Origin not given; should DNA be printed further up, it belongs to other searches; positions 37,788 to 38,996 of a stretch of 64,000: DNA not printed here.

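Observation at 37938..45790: DUF368 membrane protein 2 kb from AglB: candidate lipid-carrier recycling next to the oligosaccharyltransferase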

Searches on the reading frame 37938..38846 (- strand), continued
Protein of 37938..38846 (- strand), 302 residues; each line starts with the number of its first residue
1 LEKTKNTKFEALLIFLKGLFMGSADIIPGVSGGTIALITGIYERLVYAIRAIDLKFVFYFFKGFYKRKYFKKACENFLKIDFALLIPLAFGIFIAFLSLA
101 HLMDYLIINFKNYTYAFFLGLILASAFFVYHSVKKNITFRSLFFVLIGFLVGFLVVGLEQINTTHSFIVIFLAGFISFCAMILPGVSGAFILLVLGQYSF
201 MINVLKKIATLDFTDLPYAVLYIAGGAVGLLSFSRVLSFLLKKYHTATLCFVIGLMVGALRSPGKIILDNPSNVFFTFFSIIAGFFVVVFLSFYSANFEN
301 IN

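Call 34: search_protein_families(library=pfam, proteins=[L037:7615-9123:+, L043:1653-2426:+, L046:4270-6861:+, L054:4523-7411:+, L038:14425-16017:+, L074:5443-6315:+, L062:8961-9908:-, L053:10622-11116:+, L016:10879-11811:-, L011:9245-9853:-], max_evalue=0.00001)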
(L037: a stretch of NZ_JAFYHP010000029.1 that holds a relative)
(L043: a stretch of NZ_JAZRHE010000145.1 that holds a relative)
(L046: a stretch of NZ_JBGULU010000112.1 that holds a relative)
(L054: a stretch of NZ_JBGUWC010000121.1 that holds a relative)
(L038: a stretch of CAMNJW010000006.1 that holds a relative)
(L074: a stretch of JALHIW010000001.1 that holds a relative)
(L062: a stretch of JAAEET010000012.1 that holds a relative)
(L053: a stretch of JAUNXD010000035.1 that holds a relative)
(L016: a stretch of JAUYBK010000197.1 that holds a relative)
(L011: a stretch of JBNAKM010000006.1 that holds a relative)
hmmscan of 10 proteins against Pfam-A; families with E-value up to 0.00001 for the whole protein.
L037:7615-9123:+ (502 aa): 1 family
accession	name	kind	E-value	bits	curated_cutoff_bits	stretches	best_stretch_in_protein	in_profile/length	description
PF09959.14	DUF2193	-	1.2e-264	878.8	25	1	6-502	2-498/498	Uncharacterized protein conserved in archaea (DUF2193)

L043:1653-2426:+ (257 aa): 1 family
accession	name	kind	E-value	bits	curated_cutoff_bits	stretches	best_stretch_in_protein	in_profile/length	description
PF00230.25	MIP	-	1.2e-53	182.6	25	1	4-238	6-222/222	Major intrinsic protein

L046:4270-6861:+ (863 aa): 4 families
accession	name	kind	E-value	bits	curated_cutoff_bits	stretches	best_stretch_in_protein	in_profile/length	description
PF19131.5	DUF5814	-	8.3e-57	191.4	25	1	711-860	1-148/148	Family of unknown function (DUF5814)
PF00270.35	DEAD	-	4.2e-32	111.6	26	1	227-394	2-163/167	DEAD/DEAH box helicase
PF00271.37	Helicase_C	-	1.6e-16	61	23.5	1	441-548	10-109/110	Helicase conserved C-terminal domain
PF04851.21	ResIII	-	2.2e-16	60.7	22.5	1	228-393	7-163/164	Type III restriction enzyme, res subunit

L054:4523-7411:+ (962 aa): 9 families
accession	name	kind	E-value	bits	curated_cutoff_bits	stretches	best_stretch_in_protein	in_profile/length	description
PF17755.6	UvrA_DNA-bind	-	3.5e-39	133.9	23.2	1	297-407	1-110/110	UvrA DNA-binding domain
PF17760.6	UvrA_inter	-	8.8e-35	119.3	23.3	1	135-242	1-106/109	UvrA interaction domain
PF00005.33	ABC_tran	-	1.9e-20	74.3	25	0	810-867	83-137/137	ABC transporter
PF02463.25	SMC_N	-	1.5e-12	47.8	40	0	634-662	17-46/220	RecF/RecN/SMC N terminal domain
PF20703.3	nSTAND1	-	2.4e-07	31.1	27.1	0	15-52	19-56/379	Novel STAND NTPase 1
PF13555.12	AAA_29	-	4.7e-07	29.9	27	0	636-657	18-39/61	P-loop containing region of AAA domain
PF13191.12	AAA_16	-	5.2e-07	30.7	32.6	0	641-681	25-62/167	AAA ATPase domain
PF13304.12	AAA_21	-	9e-07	29.7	27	0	831-893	233-295/304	AAA domain, putative AbiEii toxin, Type IV TA system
PF03193.22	RsgA_GTPase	-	2.1e-06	28.1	30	0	618-662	85-128/174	RsgA GTPase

L038:14425-16017:+ (530 aa): 2 families
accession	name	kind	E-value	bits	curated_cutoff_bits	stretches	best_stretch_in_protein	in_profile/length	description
PF05872.18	HerA_C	-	2.8e-201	670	22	1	12-529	8-497/502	Helicase HerA-like C-terminal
PF01935.23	DUF87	-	9.2e-11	42.7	23.2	1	21-230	19-202/220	Helicase HerA, central domain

L074:5443-6315:+ (290 aa): 0 families

L062:8961-9908:- (315 aa): 7 families
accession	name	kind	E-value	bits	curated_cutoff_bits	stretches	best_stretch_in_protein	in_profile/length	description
PF01370.27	Epimerase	-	1.6e-45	155.9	20.9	1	4-237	2-240/240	NAD dependent epimerase/dehydratase family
PF16363.11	GDP_Man_Dehyd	-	1.6e-37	130.1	27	1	5-297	2-326/332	GDP-mannose 4,6 dehydratase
PF01073.25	3Beta_HSD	-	1.7e-14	53.9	22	1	4-224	1-229/280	3-beta hydroxysteroid dehydrogenase/isomerase family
PF07993.18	NAD_binding_4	-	3.1e-13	49.9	20.1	1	60-184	80-216/258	Male sterility protein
PF04321.23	RmlD_sub_bind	-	4.9e-12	45.9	27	1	1-228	1-201/287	RmlD substrate binding domain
PF02719.21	Polysacc_synt_2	-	2.8e-11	43.6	20.2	1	4-225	2-218/293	Polysaccharide biosynthesis protein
PF13460.12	NAD_binding_10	-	8e-07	29.5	27.2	1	7-128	1-107/184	NAD(P)H-binding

L053:10622-11116:+ (164 aa): 0 families

L016:10879-11811:- (310 aa): 1 family
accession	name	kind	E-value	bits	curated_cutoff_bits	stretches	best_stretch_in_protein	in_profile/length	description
PF01493.24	GXGXG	-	2.8e-10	40.5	32.5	1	206-265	25-85/190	GXGXG motif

L011:9245-9853:- (202 aa): 1 family
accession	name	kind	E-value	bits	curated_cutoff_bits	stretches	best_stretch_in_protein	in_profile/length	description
PF09335.16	VTT_dom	-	1.2e-25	90.8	33.9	1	37-163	1-122/123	VTT domain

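Call 38: search_protein_families(library=pfam, alignment_id=A2, max_evalue=0.00001)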
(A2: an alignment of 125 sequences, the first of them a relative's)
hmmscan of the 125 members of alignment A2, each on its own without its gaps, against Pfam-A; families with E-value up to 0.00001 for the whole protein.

A. member 1, L055:116-589:+ (157 aa): 0 families

B. families by the number of members that match (of 125 scanned): 128 families (the first 25 are shown)
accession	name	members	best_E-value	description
PF01370.27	Epimerase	5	1.7e-51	NAD dependent epimerase/dehydratase family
PF01558.24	POR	5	5.4e-44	Pyruvate ferredoxin/flavodoxin oxidoreductase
PF16363.11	GDP_Man_Dehyd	5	8.4e-42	GDP-mannose 4,6 dehydratase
PF01073.25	3Beta_HSD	5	5.1e-18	3-beta hydroxysteroid dehydrogenase/isomerase family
PF02719.21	Polysacc_synt_2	5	8.7e-17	Polysaccharide biosynthesis protein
PF04321.23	RmlD_sub_bind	5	1.4e-14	RmlD substrate binding domain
PF07993.18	NAD_binding_4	5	1.8e-13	Male sterility protein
PF13460.12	NAD_binding_10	5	1.2e-07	NAD(P)H-binding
PF10143.14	PhosphMutase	4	2.1e-60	2,3-bisphosphoglycerate-independent phosphoglycerate mutase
PF01676.23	Metalloenzyme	4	1.6e-48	Metalloenzyme superfamily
PF01300.24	Sua5_yciO_yrdC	3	8.6e-41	Telomere recombination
PF01909.29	NTP_transf_2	3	5.5e-12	Nucleotidyltransferase domain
PF02005.22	TRM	2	2e-93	N2,N2-dimethylguanosine tRNA methyltransferase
PF01068.26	DNA_ligase_A_M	2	9.9e-54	ATP dependent DNA ligase domain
PF04675.19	DNA_ligase_A_N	2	6e-43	DNA ligase N terminus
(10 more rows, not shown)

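Call 42: search_protein_families(library=pfam, proteins=[L065:31-4050:+, L065:4351-6138:+, L065:8435-10207:+, L047:8968-10221:+, L047:10206-10796:-, L080:5172-6635:+, L080:4041-5168:+, L080:3091-4044:+, L080:2087-3094:+, L080:12308-14851:+], max_evalue=0.00001)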
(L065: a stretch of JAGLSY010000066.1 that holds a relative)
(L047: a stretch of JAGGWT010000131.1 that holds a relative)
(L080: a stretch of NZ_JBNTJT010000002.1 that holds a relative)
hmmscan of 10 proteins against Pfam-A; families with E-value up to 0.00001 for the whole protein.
L065:31-4050:+ (1339 aa): 0 families

L065:4351-6138:+ (595 aa): 5 families
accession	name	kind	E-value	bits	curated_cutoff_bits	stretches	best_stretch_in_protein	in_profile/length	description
PF00005.33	ABC_tran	-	1.9e-40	139.1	25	2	102-244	10-136/137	ABC transporter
PF02463.25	SMC_N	-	6.5e-14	52.3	40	1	89-281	7-205/220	RecF/RecN/SMC N terminal domain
PF13304.12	AAA_21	-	8e-13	49.6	27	0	211-278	232-303/304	AAA domain, putative AbiEii toxin, Type IV TA system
PF04068.21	Fer4_RLI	-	1.1e-12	47.9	23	1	7-38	1-35/35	Possible Fer4-like domain in RNase L inhibitor, RLI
PF00037.32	Fer4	-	6.6e-06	26.2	21.1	1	48-71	1-24/24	4Fe-4S binding domain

L065:8435-10207:+ (590 aa): 3 families
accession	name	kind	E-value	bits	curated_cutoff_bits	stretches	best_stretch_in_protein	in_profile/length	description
PF01068.26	DNA_ligase_A_M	-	9.9e-54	182.6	26.2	1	229-433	2-204/204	ATP dependent DNA ligase domain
PF04675.19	DNA_ligase_A_N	-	6e-43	147.5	24.6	1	3-178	2-174/174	DNA ligase N terminus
PF04679.21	DNA_ligase_A_C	-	6.1e-21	75.1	27.5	1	458-567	1-94/94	ATP dependent DNA ligase C terminal region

L047:8968-10221:+ (417 aa): 3 families
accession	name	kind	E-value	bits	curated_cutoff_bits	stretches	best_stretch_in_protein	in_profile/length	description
PF00113.28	Enolase_C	-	4.2e-119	397.7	21.5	1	142-409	3-280/296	Enolase, C-terminal TIM barrel domain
PF03952.21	Enolase_N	-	3.4e-51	173.3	35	1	4-132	1-131/131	Enolase, N-terminal domain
PF13378.12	MR_MLE_C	-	2e-07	31.4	29.4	1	263-364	56-154/219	Enolase C-terminal domain-like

L047:10206-10796:- (196 aa): 1 family
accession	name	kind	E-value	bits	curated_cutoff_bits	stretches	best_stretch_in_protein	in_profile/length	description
PF04893.22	Yip1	-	3.6e-19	69.7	28.6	1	11-181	1-171/173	Yip1 domain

L080:5172-6635:+ (487 aa): 2 families
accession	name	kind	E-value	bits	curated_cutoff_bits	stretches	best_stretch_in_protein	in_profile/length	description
PF13440.11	Polysacc_synt_3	-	6.8e-15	55.5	23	1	34-316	3-287/293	Polysaccharide biosynthesis protein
PF01943.22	Polysacc_synt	-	2.9e-12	47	28.2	1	9-261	2-261/274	Polysaccharide biosynthesis protein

L080:4041-5168:+ (375 aa): 1 family
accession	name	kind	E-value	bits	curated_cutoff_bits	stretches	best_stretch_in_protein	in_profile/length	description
PF00884.28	Sulfatase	-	1.2e-10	41.6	25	1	94-273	113-269/301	Sulfatase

L080:3091-4044:+ (317 aa): 1 family
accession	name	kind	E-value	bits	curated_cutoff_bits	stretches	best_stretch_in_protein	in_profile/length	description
PF00884.28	Sulfatase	-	2.2e-06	27.7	25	1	143-266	133-253/301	Sulfatase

L080:2087-3094:+ (335 aa): 1 family
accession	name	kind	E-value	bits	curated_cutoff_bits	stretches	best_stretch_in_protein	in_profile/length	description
PF00884.28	Sulfatase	-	3.2e-07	30.4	25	1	148-287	132-256/301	Sulfatase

L080:12308-14851:+ (847 aa): 0 families

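Call 46: fold_search(model_id=the predicted structure, library=pdb)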
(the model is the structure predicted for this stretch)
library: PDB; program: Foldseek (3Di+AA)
matches with E <= 10: 269; with E <= 0.001: 0
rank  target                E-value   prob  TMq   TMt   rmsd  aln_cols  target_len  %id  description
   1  8ubz                  3.4e-01  0.25  0.18  0.14  18.5       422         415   11  Choline-bound FLVCR1 (released 2024-03-27)
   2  5ogk_G                6.1e-01  0.16  0.17  0.17  19.5       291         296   13  Crystal structure of a nucleotide sugar transporter with bound nucleotide sugar. (released 2017-11-22)
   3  8tgl_B                7.2e-01  0.16  0.21  0.18  22.1       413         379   11  VMAT1 dimer with norepinephrine and reserpine (released 2024-03-20)
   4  5ogk_A                7.9e-01  0.13  0.16  0.17  19.6       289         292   13  Crystal structure of a nucleotide sugar transporter with bound nucleotide sugar. (released 2017-11-22)
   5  8uby                  8.5e-01  0.15  0.19  0.14  19.5       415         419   11  Choline-bound FLVCR1 (released 2024-03-27)
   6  6lz0_A                8.9e-01  0.08  0.14  0.12  23.6       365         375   13  Cryo-EM structure of human MCT1 in complex with Basigin-2 in the presence of lactate (released 2020-12-23)
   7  5oge_H                9.3e-01  0.13  0.16  0.16  18.0       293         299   11  Crystal structure of a nucleotide sugar transporter (released 2017-11-22)
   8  9gs3_B                9.3e-01  0.11  0.14  0.15  17.3       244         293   11  Cryo-EM structure of human SLC35B1-E33A variant with ADP in inward facing conformation (released 2025-05-21)
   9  8tgg_A                9.3e-01  0.11  0.16  0.13  22.0       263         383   14  VMAT1 dimer with MPP+ and reserpine (released 2024-03-20)
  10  8tgm_A                1.0e+00  0.18  0.20  0.17  16.9       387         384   10  VMAT1 dimer with reserpine (released 2024-03-20)
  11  8ght_A                1.0e+00  0.12  0.15  0.15  21.6       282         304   12  Cryo-electron microscopy structure of the zinc transporter from Bordetella bronchiseptica (released 2023-06-21)
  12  8tgg_B                1.0e+00  0.12  0.18  0.15  19.5       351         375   13  VMAT1 dimer with MPP+ and reserpine (released 2024-03-20)
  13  5ogk_E                1.1e+00  0.11  0.16  0.16  18.9       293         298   12  Crystal structure of a nucleotide sugar transporter with bound nucleotide sugar. (released 2017-11-22)
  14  6quz_D                1.1e+00  0.08  0.14  0.09  18.1       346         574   10  Structure of ATPgS-bound outward-facing TM287/288 in complex with sybody Sb_TM35 (released 2019-05-29)
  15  5i20_B                1.1e+00  0.07  0.14  0.15  19.8       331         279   14  Crystal structure of protein (released 2016-06-01)
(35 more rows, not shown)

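Call 50: find_encoding_contigs(protein=P0082, flank=9000, max_places=2)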
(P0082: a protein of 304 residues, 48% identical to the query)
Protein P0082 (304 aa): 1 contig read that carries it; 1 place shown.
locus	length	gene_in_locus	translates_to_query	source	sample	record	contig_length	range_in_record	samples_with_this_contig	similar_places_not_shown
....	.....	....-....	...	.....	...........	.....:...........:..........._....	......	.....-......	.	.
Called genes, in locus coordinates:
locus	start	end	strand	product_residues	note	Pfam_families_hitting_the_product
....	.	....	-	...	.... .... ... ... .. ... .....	-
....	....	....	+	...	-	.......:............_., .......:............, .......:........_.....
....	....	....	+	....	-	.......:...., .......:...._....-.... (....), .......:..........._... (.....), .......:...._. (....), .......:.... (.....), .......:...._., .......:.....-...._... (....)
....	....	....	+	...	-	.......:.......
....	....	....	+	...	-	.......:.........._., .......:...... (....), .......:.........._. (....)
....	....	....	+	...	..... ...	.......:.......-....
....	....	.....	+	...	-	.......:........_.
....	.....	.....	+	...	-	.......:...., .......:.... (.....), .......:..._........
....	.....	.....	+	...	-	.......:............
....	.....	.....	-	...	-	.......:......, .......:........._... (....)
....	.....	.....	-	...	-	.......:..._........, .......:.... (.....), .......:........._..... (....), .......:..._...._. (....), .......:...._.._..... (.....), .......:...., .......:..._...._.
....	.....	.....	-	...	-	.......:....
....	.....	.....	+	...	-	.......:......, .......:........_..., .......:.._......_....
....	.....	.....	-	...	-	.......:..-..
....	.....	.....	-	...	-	-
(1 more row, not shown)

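Call 51: find_encoding_contigs(protein=P0053, flank=9000, max_places=2)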
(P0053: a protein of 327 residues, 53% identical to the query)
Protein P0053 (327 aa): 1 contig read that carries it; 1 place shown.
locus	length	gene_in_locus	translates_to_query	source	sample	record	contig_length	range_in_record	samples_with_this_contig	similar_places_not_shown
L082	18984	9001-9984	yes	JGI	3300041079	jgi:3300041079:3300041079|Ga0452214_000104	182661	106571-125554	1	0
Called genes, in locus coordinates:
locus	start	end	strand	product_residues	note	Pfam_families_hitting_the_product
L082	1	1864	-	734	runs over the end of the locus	-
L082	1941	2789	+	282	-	PF13793:Pribosyltran_N, PF00156:Pribosyltran, PF14572:Pribosyl_synth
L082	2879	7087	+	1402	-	PF02516:STT3, PF22627:AglB_core-like (faint), PF13620:CarboxypepD_reg (faint), PF17210:SdrD_B (faint), PF22904:NOMO1-like_2nd (faint)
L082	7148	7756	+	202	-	PF01871:AMMECR1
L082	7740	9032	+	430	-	PF01979:Amidohydro_1, PF12890:DHOase, PF07969:Amidohydro_3 (weak)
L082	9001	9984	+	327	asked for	PF04018:VCA0040-like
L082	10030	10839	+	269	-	PF00459:Inositol_P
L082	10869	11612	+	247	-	PF01884:PcrB, PF01207:Dus (faint), PF00977:His_biosynth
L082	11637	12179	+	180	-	PF02441:Flavoprotein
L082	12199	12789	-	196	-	PF00117:GATase, PF07722:Peptidase_C26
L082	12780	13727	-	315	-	PF02540:NAD_synthase (weak), PF02568:ThiI (weak), PF00764:Arginosuc_synth (weak), PF03054:tRNA_Me_trans (faint), PF06508:QueC (weak), PF00958:GMP_synt_C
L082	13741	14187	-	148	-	PF00731:AIRC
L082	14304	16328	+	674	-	PF01751:Toprim, PF01131:Topoisom_bac, PF01396:Zn_ribbon_Top1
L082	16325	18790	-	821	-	PF00521:DNA_topoisoIV, PF03989:DNA_gyraseA_C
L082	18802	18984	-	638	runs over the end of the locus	PF02518:HATPase_c, PF00204:DNA_gyraseB, PF01751:Toprim, PF00986:DNA_gyraseB_C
